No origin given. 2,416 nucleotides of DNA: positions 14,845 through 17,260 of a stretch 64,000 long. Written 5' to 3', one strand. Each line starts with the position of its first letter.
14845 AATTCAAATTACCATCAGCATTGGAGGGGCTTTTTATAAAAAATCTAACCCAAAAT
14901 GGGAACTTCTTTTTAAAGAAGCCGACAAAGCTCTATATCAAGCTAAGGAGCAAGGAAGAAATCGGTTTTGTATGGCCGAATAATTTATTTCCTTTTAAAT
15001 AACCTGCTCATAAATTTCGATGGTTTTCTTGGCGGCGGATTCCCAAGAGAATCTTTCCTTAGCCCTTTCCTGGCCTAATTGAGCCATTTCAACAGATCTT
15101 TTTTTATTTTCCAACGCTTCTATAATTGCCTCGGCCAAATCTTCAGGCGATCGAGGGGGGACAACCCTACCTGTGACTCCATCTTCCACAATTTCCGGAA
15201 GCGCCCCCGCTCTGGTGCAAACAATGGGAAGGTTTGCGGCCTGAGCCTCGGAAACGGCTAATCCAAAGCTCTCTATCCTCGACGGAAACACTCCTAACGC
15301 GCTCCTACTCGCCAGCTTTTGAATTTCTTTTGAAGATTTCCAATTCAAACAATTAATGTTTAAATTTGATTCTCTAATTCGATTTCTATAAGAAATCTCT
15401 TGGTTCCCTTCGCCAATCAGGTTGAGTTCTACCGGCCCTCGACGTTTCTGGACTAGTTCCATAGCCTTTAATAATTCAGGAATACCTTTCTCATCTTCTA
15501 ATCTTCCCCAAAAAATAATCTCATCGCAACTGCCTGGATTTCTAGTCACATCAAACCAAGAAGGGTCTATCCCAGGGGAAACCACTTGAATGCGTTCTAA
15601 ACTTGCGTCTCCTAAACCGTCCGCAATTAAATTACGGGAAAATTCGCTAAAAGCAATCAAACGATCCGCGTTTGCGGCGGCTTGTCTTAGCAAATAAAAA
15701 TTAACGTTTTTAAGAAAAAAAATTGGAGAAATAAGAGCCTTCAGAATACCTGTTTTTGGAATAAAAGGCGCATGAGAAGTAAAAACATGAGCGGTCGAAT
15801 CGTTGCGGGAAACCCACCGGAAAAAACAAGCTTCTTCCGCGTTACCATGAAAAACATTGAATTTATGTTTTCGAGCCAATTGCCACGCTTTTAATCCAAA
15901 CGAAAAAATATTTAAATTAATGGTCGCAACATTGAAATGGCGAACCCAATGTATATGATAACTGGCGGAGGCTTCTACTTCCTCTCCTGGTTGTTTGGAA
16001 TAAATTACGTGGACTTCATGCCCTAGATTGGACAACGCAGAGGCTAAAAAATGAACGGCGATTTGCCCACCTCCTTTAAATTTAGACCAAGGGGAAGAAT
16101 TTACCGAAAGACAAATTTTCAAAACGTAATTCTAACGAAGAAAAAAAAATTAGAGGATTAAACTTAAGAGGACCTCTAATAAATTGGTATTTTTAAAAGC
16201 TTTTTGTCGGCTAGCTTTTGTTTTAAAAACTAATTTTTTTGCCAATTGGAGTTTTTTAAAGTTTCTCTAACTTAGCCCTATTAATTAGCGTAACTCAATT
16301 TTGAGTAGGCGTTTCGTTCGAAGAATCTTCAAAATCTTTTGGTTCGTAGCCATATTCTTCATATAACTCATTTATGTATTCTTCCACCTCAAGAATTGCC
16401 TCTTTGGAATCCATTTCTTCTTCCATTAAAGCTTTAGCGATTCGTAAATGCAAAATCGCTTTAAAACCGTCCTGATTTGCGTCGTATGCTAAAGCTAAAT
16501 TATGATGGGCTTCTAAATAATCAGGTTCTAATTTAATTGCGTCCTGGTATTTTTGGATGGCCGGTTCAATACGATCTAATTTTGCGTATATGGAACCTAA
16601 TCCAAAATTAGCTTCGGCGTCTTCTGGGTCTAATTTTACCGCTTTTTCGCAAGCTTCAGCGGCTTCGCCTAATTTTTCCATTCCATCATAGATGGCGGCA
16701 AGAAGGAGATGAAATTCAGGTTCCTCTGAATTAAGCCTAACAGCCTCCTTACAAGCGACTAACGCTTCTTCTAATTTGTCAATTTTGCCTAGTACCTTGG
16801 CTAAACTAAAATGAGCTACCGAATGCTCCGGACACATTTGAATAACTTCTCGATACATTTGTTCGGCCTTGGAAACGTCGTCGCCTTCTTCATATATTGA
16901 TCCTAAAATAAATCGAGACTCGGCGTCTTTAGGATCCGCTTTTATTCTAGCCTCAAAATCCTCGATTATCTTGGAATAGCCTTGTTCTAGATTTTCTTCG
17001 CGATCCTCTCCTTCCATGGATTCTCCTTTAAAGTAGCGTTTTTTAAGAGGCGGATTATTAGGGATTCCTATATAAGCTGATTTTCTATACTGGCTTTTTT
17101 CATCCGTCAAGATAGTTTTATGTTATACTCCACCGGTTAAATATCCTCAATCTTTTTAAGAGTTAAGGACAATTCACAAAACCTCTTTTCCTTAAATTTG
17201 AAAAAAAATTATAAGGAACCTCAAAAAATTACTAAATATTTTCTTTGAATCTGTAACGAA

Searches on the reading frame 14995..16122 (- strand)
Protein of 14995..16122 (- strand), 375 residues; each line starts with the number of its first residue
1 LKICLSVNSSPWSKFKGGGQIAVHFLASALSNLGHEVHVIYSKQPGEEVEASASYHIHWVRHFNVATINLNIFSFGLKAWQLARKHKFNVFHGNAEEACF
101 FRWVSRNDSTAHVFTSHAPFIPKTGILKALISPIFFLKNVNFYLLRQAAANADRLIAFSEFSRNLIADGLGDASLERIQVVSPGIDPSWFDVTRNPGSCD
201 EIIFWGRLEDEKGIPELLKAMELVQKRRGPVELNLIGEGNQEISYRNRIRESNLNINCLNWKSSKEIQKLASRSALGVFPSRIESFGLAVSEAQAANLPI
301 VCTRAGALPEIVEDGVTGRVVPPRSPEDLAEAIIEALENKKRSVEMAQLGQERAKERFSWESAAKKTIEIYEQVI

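Call 14: search_protein_families(library=pfam, proteins=[window:14995-16122:-])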
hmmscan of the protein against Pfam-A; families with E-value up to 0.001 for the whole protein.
window:14995-16122:- (375 aa): 6 families
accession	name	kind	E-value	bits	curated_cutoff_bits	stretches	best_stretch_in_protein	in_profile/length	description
PF00534.26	Glycos_transf_1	-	3.3e-34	118.3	26.4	1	195-352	11-171/172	Glycosyl transferases group 1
PF13692.12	Glyco_trans_1_4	-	7.4e-30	104.5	27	1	201-339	3-142/142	Glycosyl transferases group 1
PF13439.12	Glyco_transf_4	-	4.2e-21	76.1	28.5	1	17-188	2-169/170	Glycosyltransferase Family 4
PF20706.3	GT4-conflict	-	2.4e-18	66.7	26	1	152-366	147-384/385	Family 4 Glycosyltransferase in conflict systems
PF13579.12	Glyco_trans_4_4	-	9.6e-10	39.5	29.7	1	17-184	1-158/158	Glycosyl transferase 4-like domain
PF13524.12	Glyco_trans_1_2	-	4.7e-06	27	25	1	232-366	16-141/144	Glycosyl transferase-like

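Call 87: find_homologous_proteins(query=window:14995-16122:-, max_evalue=1e-100)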
Query window:14995-16122:- (375 aa): 227 proteins with E <= 1e-100 among 7449 candidates; the best 120 are listed.
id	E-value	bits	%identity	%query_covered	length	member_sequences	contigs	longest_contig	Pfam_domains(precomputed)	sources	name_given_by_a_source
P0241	3.4e-249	844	100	100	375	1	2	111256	PF00534.27,PF13579.13,PF13524.13,PF13439.13,PF20706.4,PF13692.13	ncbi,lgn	-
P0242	3.7e-202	689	80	100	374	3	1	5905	PF00534.27,PF13579.13,PF13439.13,PF20706.4,PF13692.13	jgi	jgi:glycosyltransferase involved in cell wall biosynthesis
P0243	1.5e-201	687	82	100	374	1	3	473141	PF00534.27,PF13579.13,PF13524.13,PF13439.13,PF20706.4,PF13692.13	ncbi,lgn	-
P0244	5.0e-201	686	81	100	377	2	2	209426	PF00534.27,PF13579.13,PF13439.13,PF20706.4,PF13692.13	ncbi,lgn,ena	-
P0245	2.1e-200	684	81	100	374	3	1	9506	PF00534.27,PF13579.13,PF13524.13,PF13439.13,PF20706.4,PF13692.13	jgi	-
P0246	1.6e-197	674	80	100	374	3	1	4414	PF00534.27,PF13579.13,PF13439.13,PF20706.4,PF13692.13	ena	-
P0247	2.5e-197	674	81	100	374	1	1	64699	PF00534.27,PF13579.13,PF13524.13,PF13439.13,PF20706.4,PF13692.13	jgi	jgi:glycosyltransferase involved in cell wall biosynthesis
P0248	2.9e-193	660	79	100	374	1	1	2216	PF00534.27,PF13579.13,PF13524.13,PF13439.13,PF20706.4,PF13692.13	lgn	-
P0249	6.3e-192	656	76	100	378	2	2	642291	PF00534.27,PF13579.13,PF13439.13,PF20706.4,PF13692.13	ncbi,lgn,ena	-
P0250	1.6e-183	628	73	100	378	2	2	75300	PF00534.27,PF13579.13,PF13524.13,PF13439.13,PF20706.4,PF13692.13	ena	-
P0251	5.4e-133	462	57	99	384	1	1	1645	PF00534.27,PF13579.13,PF13524.13,PF13439.13,PF20706.4,PF13692.13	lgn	-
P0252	8.4e-131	455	55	99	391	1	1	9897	PF00534.27,PF13477.13,PF13579.13,PF13524.13,PF13439.13,PF20706.4,PF13692.13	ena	-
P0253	9.2e-129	448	54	99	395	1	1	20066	PF00534.27,PF13477.13,PF13579.13,PF13524.13,PF13439.13,PF20706.4,PF13692.13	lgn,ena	-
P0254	1.5e-128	447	54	99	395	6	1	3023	PF00534.27,PF13579.13,PF13524.13,PF13439.13,PF20706.4,PF13692.13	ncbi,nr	ncbi:MAG: glycosyltransferase family 4 protein [Nitrospinae bacterium]|nr:glycosyltransferase family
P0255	2.7e-128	446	54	100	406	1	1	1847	PF00534.27,PF13579.13,PF13524.13,PF13439.13,PF20706.4,PF13692.13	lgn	-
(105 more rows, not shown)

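Call 88: find_encoding_contigs(protein=P0241, flank=3000, max_places=3)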
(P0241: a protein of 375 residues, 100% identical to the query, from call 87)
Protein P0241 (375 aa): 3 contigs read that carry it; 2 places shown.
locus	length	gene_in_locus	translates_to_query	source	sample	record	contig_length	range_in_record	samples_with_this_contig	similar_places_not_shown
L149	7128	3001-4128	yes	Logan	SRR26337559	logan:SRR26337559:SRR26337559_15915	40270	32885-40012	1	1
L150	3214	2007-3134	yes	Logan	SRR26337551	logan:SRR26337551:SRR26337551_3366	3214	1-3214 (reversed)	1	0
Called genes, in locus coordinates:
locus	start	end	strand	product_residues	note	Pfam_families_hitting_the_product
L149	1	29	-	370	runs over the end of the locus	PF04055:Radical_SAM, PF13186:SPASM (weak)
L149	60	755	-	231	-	PF08889:WbqC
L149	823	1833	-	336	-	PF01073:3Beta_HSD, PF01370:Epimerase, PF02719:Polysacc_synt_2, PF04321:RmlD_sub_bind, PF07993:NAD_binding_4, PF16363:GDP_Man_Dehyd, PF13460:NAD_binding_10 (weak)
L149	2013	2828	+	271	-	PF13424:TPR_12 (faint), PF13428:TPR_14 (faint), PF14561:TPR_20 (faint), PF21033:RMD1-3 (faint), PF13371:TPR_9 (weak), PF13414:TPR_11 (weak), PF13432:TPR_16 (weak), PF13414:TPR_11, +11 more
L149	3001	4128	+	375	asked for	PF13439:Glyco_transf_4, PF13579:Glyco_trans_4_4, PF20706:GT4-conflict, PF00534:Glycos_transf_1, PF13692:Glyco_trans_1_4, PF13524:Glyco_trans_1_2 (weak)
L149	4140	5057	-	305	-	PF00989:PAS, PF08448:PAS_4 (weak), PF13188:PAS_8 (faint), PF13426:PAS_9, PF00990:GGDEF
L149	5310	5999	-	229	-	PF00733:Asn_synthase (weak), PF06508:QueC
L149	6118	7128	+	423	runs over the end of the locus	?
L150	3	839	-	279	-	?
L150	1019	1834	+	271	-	PF13424:TPR_12 (faint), PF13428:TPR_14 (faint), PF14561:TPR_20 (faint), PF21033:RMD1-3 (faint), PF13371:TPR_9 (weak), PF13414:TPR_11 (weak), PF13432:TPR_16 (weak), PF13414:TPR_11, +11 more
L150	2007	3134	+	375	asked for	PF13439:Glyco_transf_4, PF13579:Glyco_trans_4_4, PF20706:GT4-conflict, PF00534:Glycos_transf_1, PF13692:Glyco_trans_1_4, PF13524:Glyco_trans_1_2 (weak)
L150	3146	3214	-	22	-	?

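Call 89: find_encoding_contigs(protein=P0243, flank=10000, max_places=1)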
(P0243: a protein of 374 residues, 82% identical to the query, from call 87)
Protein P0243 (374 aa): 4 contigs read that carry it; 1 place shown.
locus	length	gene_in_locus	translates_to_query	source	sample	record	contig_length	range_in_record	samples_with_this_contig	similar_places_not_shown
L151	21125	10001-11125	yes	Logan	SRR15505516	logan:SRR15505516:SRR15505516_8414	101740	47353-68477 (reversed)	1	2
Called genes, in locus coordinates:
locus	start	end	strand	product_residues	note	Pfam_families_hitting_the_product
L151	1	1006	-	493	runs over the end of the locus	PF01564:Spermine_synth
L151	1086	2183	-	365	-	PF00657:Lipase_GDSL (weak), PF13472:Lipase_GDSL_2 (faint)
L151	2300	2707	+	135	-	PF00190:Cupin_1, PF07883:Cupin_2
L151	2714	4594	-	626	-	PF00989:PAS (weak), PF13188:PAS_8 (weak), PF13426:PAS_9, PF00989:PAS (weak), PF08448:PAS_4 (weak), PF13426:PAS_9 (weak), PF00989:PAS (weak), PF07228:SpoIIE, +2 more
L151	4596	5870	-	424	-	PF23914:TPR_CcmH_CycH (faint), PF25062:ARM_TT21_N (faint), PF21033:RMD1-3 (weak), PF13432:TPR_16 (weak), PF00515:TPR_1 (weak), PF07719:TPR_2 (weak), PF13181:TPR_8 (weak), PF13432:TPR_16, +18 more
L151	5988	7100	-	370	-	PF04055:Radical_SAM, PF13186:SPASM (weak)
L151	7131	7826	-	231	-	PF08889:WbqC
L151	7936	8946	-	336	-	PF01073:3Beta_HSD, PF01370:Epimerase, PF02719:Polysacc_synt_2, PF04321:RmlD_sub_bind, PF07993:NAD_binding_4, PF16363:GDP_Man_Dehyd, PF13460:NAD_binding_10 (weak)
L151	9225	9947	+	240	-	-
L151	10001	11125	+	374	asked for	PF13439:Glyco_transf_4, PF13579:Glyco_trans_4_4 (weak), PF20706:GT4-conflict, PF00534:Glycos_transf_1, PF13692:Glyco_trans_1_4, PF13524:Glyco_trans_1_2 (weak)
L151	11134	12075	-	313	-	PF00989:PAS, PF08448:PAS_4 (weak), PF13426:PAS_9, PF00990:GGDEF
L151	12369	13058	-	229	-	PF00733:Asn_synthase, PF02568:ThiI (faint), PF06508:QueC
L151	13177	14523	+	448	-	PF02881:SRP54_N, PF06414:Zeta_toxin (weak), PF13401:AAA_22 (weak), PF00448:SRP54, PF01656:CbiA (weak), PF02978:SRP_SPB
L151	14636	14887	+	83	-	PF00886:Ribosomal_S16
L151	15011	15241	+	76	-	PF13083:KH_KhpA-B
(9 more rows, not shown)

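Call 90: find_encoding_contigs(protein=P0244, flank=10000, max_places=1)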
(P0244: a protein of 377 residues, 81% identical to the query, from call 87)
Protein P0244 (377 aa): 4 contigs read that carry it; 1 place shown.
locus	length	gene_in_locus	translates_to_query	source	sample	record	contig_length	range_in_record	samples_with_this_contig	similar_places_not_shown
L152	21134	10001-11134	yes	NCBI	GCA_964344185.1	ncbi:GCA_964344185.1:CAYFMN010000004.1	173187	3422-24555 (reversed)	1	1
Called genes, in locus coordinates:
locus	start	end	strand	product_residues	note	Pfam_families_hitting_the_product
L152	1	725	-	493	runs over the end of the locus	PF01564:Spermine_synth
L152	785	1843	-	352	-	PF00657:Lipase_GDSL (weak), PF13472:Lipase_GDSL_2 (faint)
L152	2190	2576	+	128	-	PF00190:Cupin_1, PF07883:Cupin_2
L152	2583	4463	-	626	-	PF00989:PAS (weak), PF13188:PAS_8 (weak), PF13426:PAS_9, PF00989:PAS, PF08448:PAS_4 (weak), PF13426:PAS_9, PF13426:PAS_9, PF07228:SpoIIE, +4 more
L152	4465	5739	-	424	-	PF12895:ANAPC3 (weak), PF14559:TPR_19 (weak), PF13432:TPR_16 (weak), PF21033:RMD1-3 (weak), PF00515:TPR_1 (weak), PF00515:TPR_1, PF13181:TPR_8, PF13432:TPR_16, +23 more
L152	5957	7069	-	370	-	PF04055:Radical_SAM, PF13186:SPASM (weak)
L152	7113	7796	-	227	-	PF08889:WbqC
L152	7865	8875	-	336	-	PF01073:3Beta_HSD, PF01370:Epimerase, PF02719:Polysacc_synt_2, PF04321:RmlD_sub_bind, PF07993:NAD_binding_4, PF16363:GDP_Man_Dehyd, PF13460:NAD_binding_10 (weak)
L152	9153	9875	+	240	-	-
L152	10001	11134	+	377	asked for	PF13439:Glyco_transf_4, PF13579:Glyco_trans_4_4, PF20706:GT4-conflict, PF00534:Glycos_transf_1, PF13692:Glyco_trans_1_4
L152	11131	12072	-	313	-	PF00989:PAS, PF08448:PAS_4 (weak), PF13426:PAS_9, PF00990:GGDEF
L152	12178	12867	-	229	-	PF00733:Asn_synthase, PF06508:QueC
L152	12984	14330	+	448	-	PF02881:SRP54_N, PF06414:Zeta_toxin (weak), PF13401:AAA_22 (weak), PF00448:SRP54, PF01656:CbiA (weak), PF02978:SRP_SPB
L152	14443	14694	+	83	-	PF00886:Ribosomal_S16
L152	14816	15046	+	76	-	PF13083:KH_KhpA-B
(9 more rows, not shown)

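Call 91: find_encoding_contigs(protein=P0249, flank=10000, max_places=1)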
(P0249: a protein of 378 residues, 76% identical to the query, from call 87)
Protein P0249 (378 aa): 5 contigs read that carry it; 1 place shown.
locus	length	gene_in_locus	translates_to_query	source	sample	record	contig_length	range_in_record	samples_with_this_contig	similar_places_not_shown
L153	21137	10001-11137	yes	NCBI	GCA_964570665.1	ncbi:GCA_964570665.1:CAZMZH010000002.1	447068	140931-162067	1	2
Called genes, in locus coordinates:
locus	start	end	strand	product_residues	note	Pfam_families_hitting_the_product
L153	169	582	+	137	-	PF00190:Cupin_1, PF07883:Cupin_2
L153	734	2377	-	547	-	PF08448:PAS_4, PF13426:PAS_9, PF08447:PAS_3, PF00989:PAS (weak), PF08448:PAS_4, PF13426:PAS_9, PF08447:PAS_3, PF00015:MCPsignal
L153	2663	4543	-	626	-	PF00989:PAS (weak), PF13188:PAS_8 (weak), PF13426:PAS_9, PF08448:PAS_4 (weak), PF13426:PAS_9 (weak), PF00989:PAS, PF13426:PAS_9, PF07228:SpoIIE, +2 more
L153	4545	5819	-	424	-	PF02259:FAT (faint), PF21033:RMD1-3 (faint), PF13432:TPR_16 (weak), PF00515:TPR_1, PF07719:TPR_2 (weak), PF13181:TPR_8, PF13432:TPR_16 (weak), PF00515:TPR_1 (weak), +21 more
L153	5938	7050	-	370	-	PF04055:Radical_SAM, PF13186:SPASM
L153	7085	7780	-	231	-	PF08889:WbqC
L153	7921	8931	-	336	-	PF01073:3Beta_HSD, PF01370:Epimerase, PF02719:Polysacc_synt_2, PF04321:RmlD_sub_bind, PF07993:NAD_binding_4, PF16363:GDP_Man_Dehyd, PF13460:NAD_binding_10 (weak)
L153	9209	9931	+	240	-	PF13429:TPR_15 (weak), PF14559:TPR_19 (weak), PF13424:TPR_12 (weak), PF00515:TPR_1, PF07719:TPR_2 (weak), PF13181:TPR_8 (weak), PF13432:TPR_16 (weak), PF13414:TPR_11, +14 more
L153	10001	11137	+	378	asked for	PF13439:Glyco_transf_4, PF13579:Glyco_trans_4_4 (weak), PF20706:GT4-conflict, PF00534:Glycos_transf_1, PF13692:Glyco_trans_1_4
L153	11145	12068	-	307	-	PF00989:PAS, PF08448:PAS_4 (weak), PF13426:PAS_9, PF00990:GGDEF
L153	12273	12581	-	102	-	-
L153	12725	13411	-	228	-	PF00733:Asn_synthase, PF06508:QueC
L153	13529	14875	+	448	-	PF02881:SRP54_N, PF06414:Zeta_toxin (weak), PF13401:AAA_22 (faint), PF00448:SRP54, PF01656:CbiA (weak), PF02978:SRP_SPB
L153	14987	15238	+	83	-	PF00886:Ribosomal_S16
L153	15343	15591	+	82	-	PF13083:KH_KhpA-B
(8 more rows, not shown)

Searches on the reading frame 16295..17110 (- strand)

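Call 14: search_protein_families(library=pfam, proteins=[window:16295-17110:-])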
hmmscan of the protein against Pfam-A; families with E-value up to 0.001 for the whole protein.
window:16295-17110:- (271 aa): 25 families
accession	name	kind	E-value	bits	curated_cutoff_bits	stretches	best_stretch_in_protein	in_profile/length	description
PF13431.12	TPR_17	-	5.6e-25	85.9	24.4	1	153-182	1-30/34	Tetratricopeptide repeat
PF13414.12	TPR_11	-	1.5e-24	85.8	26.8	2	172-209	1-38/42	TPR repeat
PF00515.34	TPR_1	-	6.1e-24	83.2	27.8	2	132-164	2-34/34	Tetratricopeptide repeat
PF07719.23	TPR_2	-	2.2e-22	77.7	27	2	131-164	1-34/34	Tetratricopeptide repeat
PF13181.12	TPR_8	-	2.3e-20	71.4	25.7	2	132-164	2-34/34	Tetratricopeptide repeat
PF13432.12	TPR_16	-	9.7e-17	61.5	32.7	1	144-197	10-63/65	Tetratricopeptide repeat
PF14559.12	TPR_19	-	1.3e-14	54.7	25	2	145-186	5-46/68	Tetratricopeptide repeat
PF13428.12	TPR_14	-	1.1e-13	50.8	23.5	0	131-172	1-42/44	Tetratricopeptide repeat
PF13371.12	TPR_9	-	3.4e-10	40.2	35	1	139-198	3-62/73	Tetratricopeptide repeat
PF13424.12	TPR_12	-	4.5e-10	40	30.1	0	136-194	8-74/77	Tetratricopeptide repeat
PF23914.1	TPR_CcmH_CycH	-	1.2e-09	38.6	42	1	135-232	54-154/158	Cytochrome c-type biogenesis protein H TPR domain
PF13174.12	TPR_6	-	4e-09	37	26.3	0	65-95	2-32/33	Tetratricopeptide repeat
PF13176.12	TPR_7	-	2.1e-08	34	27.9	0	68-93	4-29/36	Tetratricopeptide repeat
PF12895.13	ANAPC3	-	2.2e-08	34.7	27.2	0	57-121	17-80/82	Anaphase-promoting complex, cyclosome, subunit 3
PF24575.1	TPR_Slam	-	2.7e-07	31.4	35.2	0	71-116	55-100/104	Surface lipoprotein assembly modifier, N-terminal TPR repeats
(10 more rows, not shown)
